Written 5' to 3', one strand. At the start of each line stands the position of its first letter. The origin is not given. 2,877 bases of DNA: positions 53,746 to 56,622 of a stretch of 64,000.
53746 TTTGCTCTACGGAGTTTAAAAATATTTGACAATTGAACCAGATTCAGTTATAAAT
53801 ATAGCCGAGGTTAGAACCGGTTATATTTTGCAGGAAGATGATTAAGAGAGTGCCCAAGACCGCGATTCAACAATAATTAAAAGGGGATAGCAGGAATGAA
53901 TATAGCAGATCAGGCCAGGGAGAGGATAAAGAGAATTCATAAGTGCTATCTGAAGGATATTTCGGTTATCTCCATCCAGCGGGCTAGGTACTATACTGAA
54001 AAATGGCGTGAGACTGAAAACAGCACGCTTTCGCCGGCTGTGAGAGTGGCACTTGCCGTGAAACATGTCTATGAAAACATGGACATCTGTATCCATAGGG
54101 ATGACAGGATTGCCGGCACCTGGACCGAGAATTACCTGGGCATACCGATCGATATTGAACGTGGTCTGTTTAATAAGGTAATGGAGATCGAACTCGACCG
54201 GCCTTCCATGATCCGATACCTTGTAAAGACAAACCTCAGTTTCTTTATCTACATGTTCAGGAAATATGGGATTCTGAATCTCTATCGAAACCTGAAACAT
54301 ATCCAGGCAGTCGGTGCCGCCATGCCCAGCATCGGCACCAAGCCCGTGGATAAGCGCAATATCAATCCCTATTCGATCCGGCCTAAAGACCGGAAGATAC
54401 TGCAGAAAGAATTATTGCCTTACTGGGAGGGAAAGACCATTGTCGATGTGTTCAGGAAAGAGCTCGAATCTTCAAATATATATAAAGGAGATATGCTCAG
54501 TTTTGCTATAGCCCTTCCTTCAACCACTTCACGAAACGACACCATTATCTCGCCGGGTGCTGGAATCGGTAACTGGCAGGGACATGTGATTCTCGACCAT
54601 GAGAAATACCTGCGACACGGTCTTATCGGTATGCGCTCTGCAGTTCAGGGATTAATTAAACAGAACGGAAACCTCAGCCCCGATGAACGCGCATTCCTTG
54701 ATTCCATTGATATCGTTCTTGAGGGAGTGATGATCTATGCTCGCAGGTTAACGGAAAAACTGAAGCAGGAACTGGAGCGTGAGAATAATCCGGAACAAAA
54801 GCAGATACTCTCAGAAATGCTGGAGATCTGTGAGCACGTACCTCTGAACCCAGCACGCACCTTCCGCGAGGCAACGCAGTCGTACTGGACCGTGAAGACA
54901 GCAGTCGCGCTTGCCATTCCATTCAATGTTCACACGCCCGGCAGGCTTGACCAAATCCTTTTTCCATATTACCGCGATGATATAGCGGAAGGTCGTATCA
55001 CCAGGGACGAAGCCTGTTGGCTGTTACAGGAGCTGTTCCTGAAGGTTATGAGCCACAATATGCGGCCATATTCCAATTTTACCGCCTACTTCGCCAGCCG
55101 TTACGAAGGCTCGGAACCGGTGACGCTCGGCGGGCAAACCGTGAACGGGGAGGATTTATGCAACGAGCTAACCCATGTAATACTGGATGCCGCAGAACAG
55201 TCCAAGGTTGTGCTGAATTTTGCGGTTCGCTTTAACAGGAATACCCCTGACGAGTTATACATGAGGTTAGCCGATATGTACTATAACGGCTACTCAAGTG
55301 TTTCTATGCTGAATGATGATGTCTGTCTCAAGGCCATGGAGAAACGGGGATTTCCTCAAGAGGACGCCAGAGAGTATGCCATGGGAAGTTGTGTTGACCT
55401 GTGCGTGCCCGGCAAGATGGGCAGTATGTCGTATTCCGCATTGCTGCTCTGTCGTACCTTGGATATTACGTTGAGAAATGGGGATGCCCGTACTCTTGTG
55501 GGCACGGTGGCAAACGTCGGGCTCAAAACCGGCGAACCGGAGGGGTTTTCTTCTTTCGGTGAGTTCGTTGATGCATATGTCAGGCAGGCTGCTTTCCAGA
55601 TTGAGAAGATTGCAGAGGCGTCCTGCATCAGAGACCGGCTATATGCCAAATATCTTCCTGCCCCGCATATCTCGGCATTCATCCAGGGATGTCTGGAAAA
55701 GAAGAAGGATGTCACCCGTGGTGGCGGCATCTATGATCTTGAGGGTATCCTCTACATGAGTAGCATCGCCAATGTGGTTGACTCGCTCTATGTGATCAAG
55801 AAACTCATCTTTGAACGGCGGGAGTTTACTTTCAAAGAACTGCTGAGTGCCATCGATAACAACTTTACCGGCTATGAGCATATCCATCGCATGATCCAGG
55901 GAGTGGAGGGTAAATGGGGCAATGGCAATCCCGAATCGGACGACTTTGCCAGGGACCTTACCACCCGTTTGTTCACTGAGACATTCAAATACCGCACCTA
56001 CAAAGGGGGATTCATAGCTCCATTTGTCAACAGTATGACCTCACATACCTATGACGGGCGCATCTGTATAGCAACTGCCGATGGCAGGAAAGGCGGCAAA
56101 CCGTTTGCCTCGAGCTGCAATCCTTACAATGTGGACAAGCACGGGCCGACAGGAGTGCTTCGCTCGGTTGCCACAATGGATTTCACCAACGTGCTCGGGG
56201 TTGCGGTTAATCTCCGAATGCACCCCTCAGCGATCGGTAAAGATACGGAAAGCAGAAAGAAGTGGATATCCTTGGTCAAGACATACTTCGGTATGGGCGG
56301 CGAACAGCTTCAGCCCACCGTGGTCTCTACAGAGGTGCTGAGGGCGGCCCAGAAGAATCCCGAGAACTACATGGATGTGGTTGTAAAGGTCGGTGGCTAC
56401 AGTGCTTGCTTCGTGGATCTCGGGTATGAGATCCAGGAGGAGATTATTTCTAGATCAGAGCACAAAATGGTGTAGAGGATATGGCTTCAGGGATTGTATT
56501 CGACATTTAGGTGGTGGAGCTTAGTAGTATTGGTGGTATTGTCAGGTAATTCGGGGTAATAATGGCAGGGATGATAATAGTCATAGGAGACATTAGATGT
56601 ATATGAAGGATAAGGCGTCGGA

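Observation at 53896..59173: Both GRE paralogs carry non-canonical catalytic loops: Cys-Val-Asp thiyl loop and Lys-Val-Gly-Gly-Tyr glycyl loop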

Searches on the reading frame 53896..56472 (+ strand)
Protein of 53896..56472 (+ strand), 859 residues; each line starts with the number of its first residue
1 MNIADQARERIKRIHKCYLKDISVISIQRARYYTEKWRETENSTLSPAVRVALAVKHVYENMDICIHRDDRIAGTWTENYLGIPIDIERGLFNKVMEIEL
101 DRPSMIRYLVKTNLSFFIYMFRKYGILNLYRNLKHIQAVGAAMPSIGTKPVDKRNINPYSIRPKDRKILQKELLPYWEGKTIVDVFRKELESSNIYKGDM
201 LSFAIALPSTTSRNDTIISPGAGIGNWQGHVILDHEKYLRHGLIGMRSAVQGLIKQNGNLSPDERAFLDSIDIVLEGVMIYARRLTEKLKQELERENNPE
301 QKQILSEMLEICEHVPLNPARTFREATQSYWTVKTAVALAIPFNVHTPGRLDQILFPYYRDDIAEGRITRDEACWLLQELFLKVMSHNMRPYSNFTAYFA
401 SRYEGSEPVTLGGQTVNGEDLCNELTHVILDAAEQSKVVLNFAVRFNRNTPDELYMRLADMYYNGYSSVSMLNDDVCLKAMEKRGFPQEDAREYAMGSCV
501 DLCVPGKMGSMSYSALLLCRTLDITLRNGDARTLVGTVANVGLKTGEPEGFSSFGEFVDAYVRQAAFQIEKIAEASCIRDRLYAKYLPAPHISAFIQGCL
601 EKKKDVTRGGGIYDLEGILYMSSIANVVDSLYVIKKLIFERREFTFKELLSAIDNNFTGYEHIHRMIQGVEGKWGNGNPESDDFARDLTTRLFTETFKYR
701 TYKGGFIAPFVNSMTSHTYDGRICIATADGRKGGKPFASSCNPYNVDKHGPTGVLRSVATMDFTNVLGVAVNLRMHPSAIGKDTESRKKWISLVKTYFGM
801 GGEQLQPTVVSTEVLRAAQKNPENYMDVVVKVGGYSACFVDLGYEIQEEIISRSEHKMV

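Call 4: search_protein_families(library=pfam, proteins=[window:53896-56472:+])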
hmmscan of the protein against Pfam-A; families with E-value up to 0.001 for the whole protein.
window:53896-56472:+ (859 aa): 2 families
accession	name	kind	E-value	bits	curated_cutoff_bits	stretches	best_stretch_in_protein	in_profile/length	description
PF02901.20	PFL-like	-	1e-135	454.4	24.3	2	151-719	96-645/647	Pyruvate formate lyase-like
PF01228.26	Gly_radical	-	1.6e-21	77.2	22.2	1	738-840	2-106/106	Glycine radical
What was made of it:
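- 53896..56475 (+): GRE1, a PFL-like glycyl radical enzyme of the 'A/G-S-C-V-D' orthogroup (seen only in bacterial loci). Pfam PFL-like 1e-135 and Gly_radical 1.6e-21 (call 4).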

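Call 5: search_solved_structures(query=window:53896-56472:+, max_evalue=0.001, show_alignments=0)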
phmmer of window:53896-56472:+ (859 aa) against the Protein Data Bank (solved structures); distinct sequences matched with E-value up to 0.001: 37.
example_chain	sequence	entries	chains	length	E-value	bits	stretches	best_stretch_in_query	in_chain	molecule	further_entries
6lon_B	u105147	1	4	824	1.2e-103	351.1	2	149-857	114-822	PFL2/glycerol dehydratase family glycyl radical enzyme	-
9f3w_A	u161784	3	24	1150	7.9e-103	348.5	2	153-854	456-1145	Choline trimethylamine-lyase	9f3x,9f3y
1r8w_A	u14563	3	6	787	3.4e-99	336.4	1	214-858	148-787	glycerol dehydratase | B12-independent glycerol dehydratase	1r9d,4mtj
6vxc_A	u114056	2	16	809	5.9e-97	329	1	229-856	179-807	Trans-4-hydroxy-L-proline dehydratase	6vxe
5i2a_A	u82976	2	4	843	9.8e-95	321.7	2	206-657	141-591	Diol-dehydratase | Diol dehydratase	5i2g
5a0u_A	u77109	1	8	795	4.4e-93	316.2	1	153-854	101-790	CHOLINE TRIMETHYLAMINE LYASE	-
5a0z_A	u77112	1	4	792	5.1e-93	316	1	153-854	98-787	CHOLINE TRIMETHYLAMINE LYASE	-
5ymr_B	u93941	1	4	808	2.2e-85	290.7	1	151-857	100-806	Formate acetyltransferase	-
5faw_A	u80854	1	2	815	4.6e-85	289.7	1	152-854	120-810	Choline trimethylamine-lyase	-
6vue_A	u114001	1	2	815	6.1e-85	289.3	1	152-854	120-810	Choline trimethylamine-lyase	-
9ht9_A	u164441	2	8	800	6.2e-85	289.3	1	152-854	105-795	Choline trimethylamine-lyase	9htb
9r0v_A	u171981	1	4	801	6.3e-85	289.2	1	152-854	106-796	Choline trimethylamine-lyase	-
5fay_A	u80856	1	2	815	6.7e-85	289.1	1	152-854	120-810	Choline trimethylamine-lyase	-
5fau_A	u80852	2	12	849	7.7e-85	288.9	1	152-854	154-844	Choline trimethylamine-lyase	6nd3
5fav_A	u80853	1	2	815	1.1e-84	288.4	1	152-854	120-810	Choline trimethylamine-lyase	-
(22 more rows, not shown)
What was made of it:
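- The match to PflD and YbiW is weaker (236-270 bits) than to HpsG, CutC or glycerol dehydratase (336-351 bits) (call 5). HpsG is the best PDB sequence hit (351 bits, call 5).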

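Call 6: search_protein_families(library=ncbifam, proteins=[window:53896-56472:+])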
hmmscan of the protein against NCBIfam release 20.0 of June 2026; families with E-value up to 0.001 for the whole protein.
window:53896-56472:+ (859 aa): 12 families
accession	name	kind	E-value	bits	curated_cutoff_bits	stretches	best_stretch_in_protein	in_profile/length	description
TIGR01774.1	PFL2-3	subfamily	5.9e-132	441.5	678.2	2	153-858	96-786/786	formate C-acetyltransferase/glycerol dehydratase family glycyl radical enzyme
NF043068.1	glycl_HYPD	equivalog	2e-125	419.7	1100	2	151-857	92-783/784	trans-4-hydroxy-L-proline dehydratase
NF048011.1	SfplDhtHpsGDes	equivalog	2.7e-124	416.3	1000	2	149-857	112-820/821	(2S)-3-sulfopropanediol dehydratase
TIGR04394.1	choline_CutC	equivalog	3e-109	366.7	1050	1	151-854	93-784/789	choline trimethylamine-lyase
NF048009.1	SfplDhtHpfGKleb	equivalog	8.9e-108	361.5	1000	1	145-856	112-822/824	(2S)-3-sulfopropanediol dehydratase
NF007437.0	PRK09983.1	equivalog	1.1e-97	328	1109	2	154-858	96-765/765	formate C-acetyltransferase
NF033718.1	indole_decarb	equivalog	1.5e-87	294.7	1100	2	159-856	155-866/868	indoleacetate decarboxylase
NF033715.1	glycyl_HPDL_Lrg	equivalog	2e-72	244.3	1150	3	248-660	252-680/901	4-hydroxyphenylacetate decarboxylase large subunit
TIGR01255.1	pyr_form_ly_1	equivalog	5.3e-27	94.6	994.2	1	667-857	544-742/744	formate C-acetyltransferase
NF038360.1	rad_fix_GrcA3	exception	1.6e-11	44.1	158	1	790-857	9-76/78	autonomous glycyl radical cofactor GrcA3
TIGR04365.1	spare_glycyl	equivalog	1.5e-07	31.7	170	1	798-854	65-121/126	autonomous glycyl radical cofactor GrcA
NF008341.1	PRK11127.1-1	equivalog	2e-07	30.9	145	1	809-857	30-78/80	autonomous glycyl radical cofactor GrcA2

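Call 8: find_homologous_proteins(query=window:53896-56472:+, max_evalue=1e-50)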
Query window:53896-56472:+ (859 aa): 363 proteins with E <= 1e-50 among 8000 candidates; the best 120 are listed.
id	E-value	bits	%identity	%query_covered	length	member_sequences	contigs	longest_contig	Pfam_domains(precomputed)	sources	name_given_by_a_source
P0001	0.0e+0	1986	100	100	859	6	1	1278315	PF02901.21,PF01228.27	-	-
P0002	0.0e+0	1794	90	100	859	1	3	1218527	PF02901.21,PF01228.27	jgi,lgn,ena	-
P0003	0.0e+0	1743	88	100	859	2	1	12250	PF02901.21,PF01228.27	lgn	-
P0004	0.0e+0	1643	81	100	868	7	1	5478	PF02901.21,PF01228.27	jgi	-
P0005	0.0e+0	1507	75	99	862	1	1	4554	PF02901.21,PF01228.27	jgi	jgi:formate C-acetyltransferase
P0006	0.0e+0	1498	74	100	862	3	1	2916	PF02901.21,PF01228.27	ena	-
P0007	0.0e+0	1407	70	99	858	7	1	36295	PF02901.21,PF01228.27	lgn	-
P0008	0.0e+0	1395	69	100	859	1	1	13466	PF02901.21,PF01228.27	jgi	jgi:pyruvate-formate lyase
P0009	0.0e+0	1375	68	100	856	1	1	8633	PF02901.21,PF01228.27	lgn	-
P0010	0.0e+0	1364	67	100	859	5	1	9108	PF02901.21,PF01228.27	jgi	jgi:pyruvate-formate lyase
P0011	0.0e+0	1356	67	100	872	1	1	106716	PF02901.21,PF01228.27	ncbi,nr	ncbi:MAG: hypothetical protein JEZ11_08655 [Desulfobacterales bacterium]|nr:hypothetical protein [De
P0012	0.0e+0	1354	67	100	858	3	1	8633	PF02901.21,PF01228.27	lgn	-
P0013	0.0e+0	1353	67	100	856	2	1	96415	PF02901.21,PF01228.27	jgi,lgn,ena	-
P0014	0.0e+0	1351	67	100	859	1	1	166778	PF02901.21,PF01228.27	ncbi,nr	ncbi:MAG: hypothetical protein JW765_09040 [Deltaproteobacteria bacterium]|nr:hypothetical protein [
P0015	0.0e+0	1345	66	100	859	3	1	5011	PF02901.21,PF01228.27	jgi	-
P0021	0.0e+0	1286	64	100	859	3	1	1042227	PF02901.21,PF01228.27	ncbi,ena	-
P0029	0.0e+0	1260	63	100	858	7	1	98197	PF02901.21,PF01228.27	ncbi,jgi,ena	ncbi:MAG: pyruvate formate lyase family protein [Dehalococcoidia bacterium]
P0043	0.0e+0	1222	60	100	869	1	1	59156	PF02901.21,PF01228.27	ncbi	ncbi:MAG: glycyl radical protein [Candidatus Abyssubacteria bacterium]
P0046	0.0e+0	1220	60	100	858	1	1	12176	PF02901.21,PF01228.27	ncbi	ncbi:MAG: pyruvate formate lyase family protein [Candidatus Hermodarchaeota archaeon]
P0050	0.0e+0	1218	60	100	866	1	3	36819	PF02901.21,PF01228.27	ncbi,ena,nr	ncbi:MAG: hypothetical protein KGD73_06345 [Candidatus Lokiarchaeota archaeon]|nr:hypothetical prote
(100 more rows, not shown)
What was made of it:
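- One clade member, P0046, is from a Hermodarchaeota MAG (call 8).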

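Call 17: find_related_loci(query=window:53896-56472:+, collection=genome_contigs, flank=10000)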
Query window:53896-56472:+ (859 aa) in genome_contigs; peptide patterns used: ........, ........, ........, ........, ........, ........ (x = any residue, [..] = any of these).
29 stretches matched a pattern; 2 encode a relative of the query (tblastn E <= 1e-3); 2 distinct loci.
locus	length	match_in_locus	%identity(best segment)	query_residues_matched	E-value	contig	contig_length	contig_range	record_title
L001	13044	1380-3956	97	1-859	0e+0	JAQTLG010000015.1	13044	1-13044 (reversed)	MAG: Dehalococcoidia bacterium isolate STA_11 NODE_9481_length_13044_cov_2.715182_Sandtown_A, whole genome shotgun seque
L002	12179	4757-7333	83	1-859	0e+0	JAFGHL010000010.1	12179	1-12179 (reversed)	MAG: Dehalococcoidia bacterium isolate Zod_Metabat.1459 k87_1165554, whole genome shotgun sequence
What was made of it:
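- Tried and rejected: genome_contigs scan with a single protein: it gave only two close Dehalococcoidia loci (call 17).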

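Call 19: find_encoding_contigs(protein=P0011, flank=10000, max_places=3)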
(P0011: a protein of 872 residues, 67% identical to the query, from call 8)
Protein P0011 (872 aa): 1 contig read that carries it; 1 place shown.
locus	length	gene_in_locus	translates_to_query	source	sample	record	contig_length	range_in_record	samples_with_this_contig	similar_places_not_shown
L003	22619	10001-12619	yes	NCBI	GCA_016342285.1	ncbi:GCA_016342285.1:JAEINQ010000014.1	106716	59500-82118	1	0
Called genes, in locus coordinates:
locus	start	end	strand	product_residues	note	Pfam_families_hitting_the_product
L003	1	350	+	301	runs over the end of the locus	PF00924:MS_channel_2nd, PF21082:MS_channel_3rd (weak)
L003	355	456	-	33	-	-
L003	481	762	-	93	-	-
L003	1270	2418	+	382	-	PF01625:PMSR, PF01641:SelR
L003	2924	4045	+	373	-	PF13513:HEAT_EZ (faint), PF13484:Fer4_16, PF13646:HEAT_2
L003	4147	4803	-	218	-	PF07969:Amidohydro_3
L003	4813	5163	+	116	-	-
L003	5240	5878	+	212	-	PF00440:TetR_N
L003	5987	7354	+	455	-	PF07690:MFS_1, PF13347:MFS_2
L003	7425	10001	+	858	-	PF02901:PFL-like, PF01228:Gly_radical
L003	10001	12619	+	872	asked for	PF02901:PFL-like, PF01228:Gly_radical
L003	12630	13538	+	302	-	PF13353:Fer4_12 (weak), PF04055:Radical_SAM, PF00037:Fer4, PF12837:Fer4_6 (weak), PF13237:Fer4_10 (weak), PF12838:Fer4_7, PF13187:Fer4_9, PF13353:Fer4_12, +4 more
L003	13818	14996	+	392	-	PF00465:Fe-ADH, PF13685:Fe-ADH_2, PF25137:ADH_Fe_C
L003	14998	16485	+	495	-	PF00370:FGGY_N, PF02782:FGGY_C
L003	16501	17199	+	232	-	PF01791:DeoC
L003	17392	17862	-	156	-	PF08821:CGGC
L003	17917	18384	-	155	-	PF00196:GerE, PF13384:HTH_23 (weak)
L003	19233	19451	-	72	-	-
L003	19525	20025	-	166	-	-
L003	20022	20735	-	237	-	PF12686:DUF3800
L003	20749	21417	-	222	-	PF04313:HSDR_N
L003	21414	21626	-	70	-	PF13560:HTH_31, PF01381:HTH_3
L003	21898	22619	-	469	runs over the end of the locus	PF00884:Sulfatase, PF01663:Phosphodiest, PF16347:SGSH_C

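Call 20: find_encoding_contigs(protein=P0050, flank=10000, max_places=3)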
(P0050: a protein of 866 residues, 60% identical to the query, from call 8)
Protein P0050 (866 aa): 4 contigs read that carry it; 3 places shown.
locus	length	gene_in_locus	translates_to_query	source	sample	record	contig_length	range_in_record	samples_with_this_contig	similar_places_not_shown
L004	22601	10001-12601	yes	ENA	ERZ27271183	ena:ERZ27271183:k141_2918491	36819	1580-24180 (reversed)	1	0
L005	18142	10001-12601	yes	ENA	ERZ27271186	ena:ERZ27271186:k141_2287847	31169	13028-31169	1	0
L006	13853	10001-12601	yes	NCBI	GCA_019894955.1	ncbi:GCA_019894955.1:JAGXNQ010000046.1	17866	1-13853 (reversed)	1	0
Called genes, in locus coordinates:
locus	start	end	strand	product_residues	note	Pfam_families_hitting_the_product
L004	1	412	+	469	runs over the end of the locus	PF13347:MFS_2, PF07690:MFS_1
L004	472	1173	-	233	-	PF00702:Hydrolase, PF13419:HAD_2, PF13242:Hydrolase_like (weak)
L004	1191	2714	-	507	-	PF00890:FAD_binding_2 (weak), PF01134:GIDA (faint), PF01266:DAO (weak), PF01593:Amino_oxidase, PF03486:HI0933_like (faint), PF07992:Pyr_redox_2 (faint), PF12831:FAD_oxidored (weak), PF13450:NAD_binding_8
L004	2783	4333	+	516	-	PF00890:FAD_binding_2 (faint), PF01266:DAO (weak), PF01593:Amino_oxidase, PF03486:HI0933_like (faint), PF07992:Pyr_redox_2 (faint), PF13450:NAD_binding_8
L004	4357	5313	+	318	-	-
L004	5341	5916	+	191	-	PF06560:GPI, PF00190:Cupin_1 (weak), PF07883:Cupin_2 (faint)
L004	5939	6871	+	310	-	PF00389:2-Hacid_dh, PF02826:2-Hacid_dh_C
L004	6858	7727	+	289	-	PF13483:Lactamase_B_3, PF12706:Lactamase_B_2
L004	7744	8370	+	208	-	PF01081:Aldolase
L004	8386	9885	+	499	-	PF00370:FGGY_N, PF02782:FGGY_C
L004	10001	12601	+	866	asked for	PF02901:PFL-like, PF01228:Gly_radical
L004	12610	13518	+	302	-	PF13353:Fer4_12 (weak), PF04055:Radical_SAM, PF13237:Fer4_10 (faint), PF00037:Fer4 (weak), PF12837:Fer4_6 (faint), PF13187:Fer4_9 (weak), PF13353:Fer4_12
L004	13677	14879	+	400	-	-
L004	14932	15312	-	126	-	PF00025:Arf (weak)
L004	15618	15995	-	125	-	-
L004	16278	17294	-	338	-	PF02518:HATPase_c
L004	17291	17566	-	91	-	-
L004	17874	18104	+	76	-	PF01106:NifU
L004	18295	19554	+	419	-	-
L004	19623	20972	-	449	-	PF02629:CoA_binding (faint), PF13380:CoA_binding_2, PF13607:Succ_CoA_lig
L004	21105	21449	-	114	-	PF00252:Ribosomal_L16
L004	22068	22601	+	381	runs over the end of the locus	PF04055:Radical_SAM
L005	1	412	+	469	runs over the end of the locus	PF13347:MFS_2, PF07690:MFS_1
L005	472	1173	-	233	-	PF00702:Hydrolase, PF13419:HAD_2, PF13242:Hydrolase_like (weak)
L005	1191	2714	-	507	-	PF00890:FAD_binding_2 (weak), PF01134:GIDA (faint), PF01266:DAO (weak), PF01593:Amino_oxidase, PF03486:HI0933_like (faint), PF07992:Pyr_redox_2 (faint), PF12831:FAD_oxidored (weak), PF13450:NAD_binding_8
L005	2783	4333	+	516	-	PF00890:FAD_binding_2 (faint), PF01266:DAO (weak), PF01593:Amino_oxidase, PF03486:HI0933_like (faint), PF07992:Pyr_redox_2 (faint), PF13450:NAD_binding_8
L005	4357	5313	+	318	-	-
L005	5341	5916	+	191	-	PF06560:GPI, PF00190:Cupin_1 (weak), PF07883:Cupin_2 (faint)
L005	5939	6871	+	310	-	PF00389:2-Hacid_dh, PF02826:2-Hacid_dh_C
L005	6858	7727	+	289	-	PF13483:Lactamase_B_3, PF12706:Lactamase_B_2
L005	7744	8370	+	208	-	PF01081:Aldolase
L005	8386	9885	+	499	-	PF00370:FGGY_N, PF02782:FGGY_C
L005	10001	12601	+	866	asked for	PF02901:PFL-like, PF01228:Gly_radical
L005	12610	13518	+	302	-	PF13353:Fer4_12 (weak), PF04055:Radical_SAM, PF13237:Fer4_10 (faint), PF00037:Fer4 (weak), PF12837:Fer4_6 (faint), PF13187:Fer4_9 (weak), PF13353:Fer4_12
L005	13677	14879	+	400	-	-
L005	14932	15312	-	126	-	PF00025:Arf (weak)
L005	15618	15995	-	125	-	-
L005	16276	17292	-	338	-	PF02518:HATPase_c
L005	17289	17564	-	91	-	-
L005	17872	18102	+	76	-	PF01106:NifU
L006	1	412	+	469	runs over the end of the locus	PF13347:MFS_2, PF07690:MFS_1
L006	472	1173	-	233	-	PF00702:Hydrolase, PF13419:HAD_2, PF13242:Hydrolase_like (weak)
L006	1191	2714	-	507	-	PF00890:FAD_binding_2 (weak), PF01134:GIDA (faint), PF01266:DAO (weak), PF01593:Amino_oxidase, PF03486:HI0933_like (faint), PF07992:Pyr_redox_2 (faint), PF12831:FAD_oxidored (weak), PF13450:NAD_binding_8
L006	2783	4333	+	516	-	PF00890:FAD_binding_2 (faint), PF01266:DAO (weak), PF01593:Amino_oxidase, PF03486:HI0933_like (faint), PF07992:Pyr_redox_2 (faint), PF13450:NAD_binding_8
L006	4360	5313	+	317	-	-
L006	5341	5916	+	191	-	PF06560:GPI, PF00190:Cupin_1 (weak), PF07883:Cupin_2 (faint)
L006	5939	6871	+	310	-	PF00389:2-Hacid_dh, PF02826:2-Hacid_dh_C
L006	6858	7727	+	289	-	PF13483:Lactamase_B_3, PF12706:Lactamase_B_2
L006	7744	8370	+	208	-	PF01081:Aldolase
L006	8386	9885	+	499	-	PF00370:FGGY_N, PF02782:FGGY_C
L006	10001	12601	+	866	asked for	PF02901:PFL-like, PF01228:Gly_radical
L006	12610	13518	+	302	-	PF13353:Fer4_12 (weak), PF04055:Radical_SAM, PF13237:Fer4_10 (faint), PF00037:Fer4 (weak), PF12837:Fer4_6 (faint), PF13187:Fer4_9 (weak), PF13353:Fer4_12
